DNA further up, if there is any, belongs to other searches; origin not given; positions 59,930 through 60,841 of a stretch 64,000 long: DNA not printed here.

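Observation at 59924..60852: GC-rich 0.9-kb islet flanked by 26-bp near-perfect direct repeats carrying one membrane-protein gene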

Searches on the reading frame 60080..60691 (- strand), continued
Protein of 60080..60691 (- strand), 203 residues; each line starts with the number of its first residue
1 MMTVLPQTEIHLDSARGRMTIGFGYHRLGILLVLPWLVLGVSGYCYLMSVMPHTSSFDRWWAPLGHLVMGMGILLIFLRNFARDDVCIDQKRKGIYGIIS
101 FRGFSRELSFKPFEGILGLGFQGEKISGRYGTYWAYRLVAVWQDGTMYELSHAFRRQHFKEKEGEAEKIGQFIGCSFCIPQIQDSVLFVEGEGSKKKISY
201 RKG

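Call 27: find_encoding_contigs(protein=P0003, flank=10000)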
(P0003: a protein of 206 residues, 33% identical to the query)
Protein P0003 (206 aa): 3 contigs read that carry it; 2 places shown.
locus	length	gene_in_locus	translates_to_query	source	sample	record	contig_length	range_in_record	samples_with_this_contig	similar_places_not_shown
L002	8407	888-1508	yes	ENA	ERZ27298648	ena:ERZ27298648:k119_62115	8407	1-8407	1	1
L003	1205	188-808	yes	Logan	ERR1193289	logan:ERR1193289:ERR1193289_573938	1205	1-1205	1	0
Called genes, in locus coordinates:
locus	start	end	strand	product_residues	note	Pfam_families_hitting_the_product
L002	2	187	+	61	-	?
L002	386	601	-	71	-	PF13560:HTH_31 (weak), PF12844:HTH_19, PF01381:HTH_3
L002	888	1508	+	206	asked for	-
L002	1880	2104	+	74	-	-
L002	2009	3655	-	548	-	PF03063:Prismane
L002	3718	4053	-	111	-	PF07883:Cupin_2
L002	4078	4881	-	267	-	PF12837:Fer4_6 (weak), PF12838:Fer4_7 (faint), PF13237:Fer4_10 (weak), PF14697:Fer4_21 (weak), PF27217:AF_0155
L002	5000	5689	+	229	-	PF00027:cNMP_binding, PF13545:HTH_Crp_2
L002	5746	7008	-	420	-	-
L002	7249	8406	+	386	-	?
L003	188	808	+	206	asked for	-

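Call 31: search_protein_families(library=padloc, proteins=[window:60080-60691:-], max_evalue=0.1)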
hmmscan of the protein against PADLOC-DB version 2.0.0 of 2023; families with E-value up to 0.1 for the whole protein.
window:60080-60691:- (203 aa): 0 families

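Call 32: search_protein_families(library=phrogs, proteins=[window:60080-60691:-], max_evalue=0.1)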
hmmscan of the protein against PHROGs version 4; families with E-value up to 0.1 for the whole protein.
window:60080-60691:- (203 aa): 0 families

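Call 39: predict_structure(alignment_id=A2)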
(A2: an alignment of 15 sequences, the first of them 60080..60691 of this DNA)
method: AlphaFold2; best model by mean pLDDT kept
length: 203 residues; sequences in the alignment: 15
mean_pLDDT: 87.7   pTM: 0.77
mean pLDDT of the five models: 87.7, 86.7, 86.1, 84.6, 83.1
residues with pLDDT >= 90: 115; 70-90: 76; 50-70: 9; < 50: 3
segments of 3 or more residues with pLDDT < 50: 1-3
pLDDT, mean of each block of 10 residues (from residue 1): 61 91 75 88 90 77 92 89 91 93 89 95 92 93 93 90 93 92 82 88 83
secondary structure, 60 per line:
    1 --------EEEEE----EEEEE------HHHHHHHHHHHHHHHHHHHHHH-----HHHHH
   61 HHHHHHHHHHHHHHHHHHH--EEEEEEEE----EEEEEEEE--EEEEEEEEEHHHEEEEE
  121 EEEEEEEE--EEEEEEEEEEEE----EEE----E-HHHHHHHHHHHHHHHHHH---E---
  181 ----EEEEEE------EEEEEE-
elements in order: E9-13 E18-22 H29-50 H56-79 E82-89 E94-101 E104-112 E116-128 E131-142 E147-149 H156-173 E185-190 E197-202
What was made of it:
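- On EROS/Ycf4-like membrane PH-domain proteins (cargo): pLDDT 87.7 (call 39).
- Checked: The model has two transmembrane helices, 29-50 and 56-79 (call 39).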

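Call 42: fold_search(model_id=the predicted structure, library=pdb)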
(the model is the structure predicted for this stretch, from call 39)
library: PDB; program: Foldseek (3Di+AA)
matches with E <= 10: 637; with E <= 0.001: 1
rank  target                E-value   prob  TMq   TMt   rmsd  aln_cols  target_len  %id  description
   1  8kei_D                5.1e-06  1.00  0.47  0.56   5.8       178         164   10  Cryo-EM structure of NADPH oxidase 2 in complex with p22phox and EROS (released 2024-05-22)
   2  7w5z_B                2.5e-03  0.99  0.27  0.26  10.3       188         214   13  Cryo-EM structure of Tetrahymena thermophila mitochondrial complex IV, composite dimer model (released 2022-04-06)
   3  8b6h_DO               5.2e-03  0.85  0.19  0.13  12.2       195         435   12  Cryo-EM structure of cytochrome c oxidase dimer (complex IV) from respiratory supercomplex of Tetrahymena thermophila (released 2023-03-29)
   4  8gym_B                5.5e-03  0.95  0.22  0.13  10.4       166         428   14  Cryo-EM structure of Tetrahymena thermophila respiratory mega-complex MC IV2+(I+III2+II)2 (released 2023-06-14)
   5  3to1_A                2.1e-02  0.96  0.21  0.21   6.1        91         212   15  Two surfaces on Rtt106 mediate histone binding and chaperone activity (released 2011-12-21)
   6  4kho_A                4.2e-02  0.51  0.22  0.18  11.4       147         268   15  Structure of the FACT complex Subunit Spt16M (released 2013-05-29)
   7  3tvv_B                8.6e-02  0.28  0.22  0.19  14.9       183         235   11  Structure of the tandem PH domains of Rtt106 (residues 68-315) (released 2012-02-01)
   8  3u12_B                1.2e-01  0.77  0.25  0.42   5.9        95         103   15  The pleckstrin homology (PH) domain of USP37 (released 2011-11-09)
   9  5yp4_D                1.4e-01  0.63  0.17  0.06   9.8        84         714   15  Crystal structure of dipeptidyl peptidase IV (DPP IV) with Lys-Pro from Pseudoxanthomonas mexicana WO24 (released 2018-02-21)
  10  4b1m_C                1.4e-01  0.60  0.18  0.21  12.9        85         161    9  CARBOHYDRATE BINDING MODULE CBM66 FROM BACILLUS SUBTILIS (released 2012-12-12)
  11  3tvv_A                1.5e-01  0.41  0.27  0.24   9.6       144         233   10  Structure of the tandem PH domains of Rtt106 (residues 68-315) (released 2012-02-01)
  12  3q9d_A                1.5e-01  0.16  0.16  0.17  16.5       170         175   10  Crystal Structure of Cpn0803 from C. pneumoniae. (released 2012-01-11)
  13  8xgc_M                1.6e-01  0.54  0.28  0.17  10.1       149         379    8  Structure of yeast replisome associated with FACT and histone hexamer, Composite map (released 2024-02-14)
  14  4xuu_C                1.7e-01  0.66  0.30  0.35   7.1       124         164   10  The hSac2 domain from human phosphoinositide phosphatase Sac2 (released 2015-02-25)
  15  4b1m_B                1.7e-01  0.60  0.17  0.21  13.1        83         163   10  CARBOHYDRATE BINDING MODULE CBM66 FROM BACILLUS SUBTILIS (released 2012-12-12)
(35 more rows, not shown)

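Call 44: search_protein_families(library=pfam, alignment_id=A2, max_evalue=1)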
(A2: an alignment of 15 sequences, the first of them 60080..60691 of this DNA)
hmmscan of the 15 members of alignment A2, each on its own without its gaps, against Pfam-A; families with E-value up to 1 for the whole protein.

A. member 1, window:60080-60691:- (203 aa): 0 families

B. families by the number of members that match (of 15 scanned): 17 families
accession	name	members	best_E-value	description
PF12796.13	Ank_2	1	3.4e-12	Ankyrin repeats (3 copies)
PF13857.12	Ank_5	1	1.7e-11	Ankyrin repeats (many copies)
PF00023.36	Ank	1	2.4e-11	Ankyrin repeat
PF13637.12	Ank_4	1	1.7e-08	Ankyrin repeats (many copies)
PF13606.12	Ank_3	1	2e-08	Ankyrin repeat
PF24521.3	Ank_KRIT1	1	0.0008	KRIT1 ankyrin-repeats domain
PF23745.1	ANK_LRRK2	1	0.0089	LRRK2 ANK repeat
PF13712.12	Glyco_tranf_2_5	1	0.038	Glycosyltransferase like family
PF17272.7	DUF5337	1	0.076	Family of unknown function (DUF5337)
PF23778.1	Phage_holin_2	1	0.11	Putative phage holin family 2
PF04548.22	AIG1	1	0.12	AIG1 family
PF11297.13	DUF3098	1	0.18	Protein of unknown function (DUF3098)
PF15640.11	Tox-MPTase4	1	0.2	Metallopeptidase toxin 4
PF12279.13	DUF3619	1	0.24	Protein of unknown function (DUF3619)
PF14029.11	DUF4244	1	0.43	Protein of unknown function (DUF4244)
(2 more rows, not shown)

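Call 52: find_related_loci(query=A3, collection=metagenome_contigs, flank=6000)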
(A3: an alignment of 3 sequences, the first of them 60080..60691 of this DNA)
Query A3 (203 aa) in metagenome_contigs; peptide patterns used: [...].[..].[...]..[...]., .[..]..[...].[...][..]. (x = any residue, [..] = any of these).
129 stretches matched a pattern; 1 encode a relative of the query (tblastn E <= 1e-3); 1 distinct loci.
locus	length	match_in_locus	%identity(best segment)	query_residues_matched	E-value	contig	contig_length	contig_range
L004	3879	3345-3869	46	1-180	6e-38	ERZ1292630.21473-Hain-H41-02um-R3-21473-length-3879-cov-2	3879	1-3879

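Call 53: search_dna_similar(query=window:60080-60691:-, collection=plasmids, mode=protein, max_evalue=0.01)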
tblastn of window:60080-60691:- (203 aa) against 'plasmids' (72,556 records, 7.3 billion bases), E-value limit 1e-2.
No match.
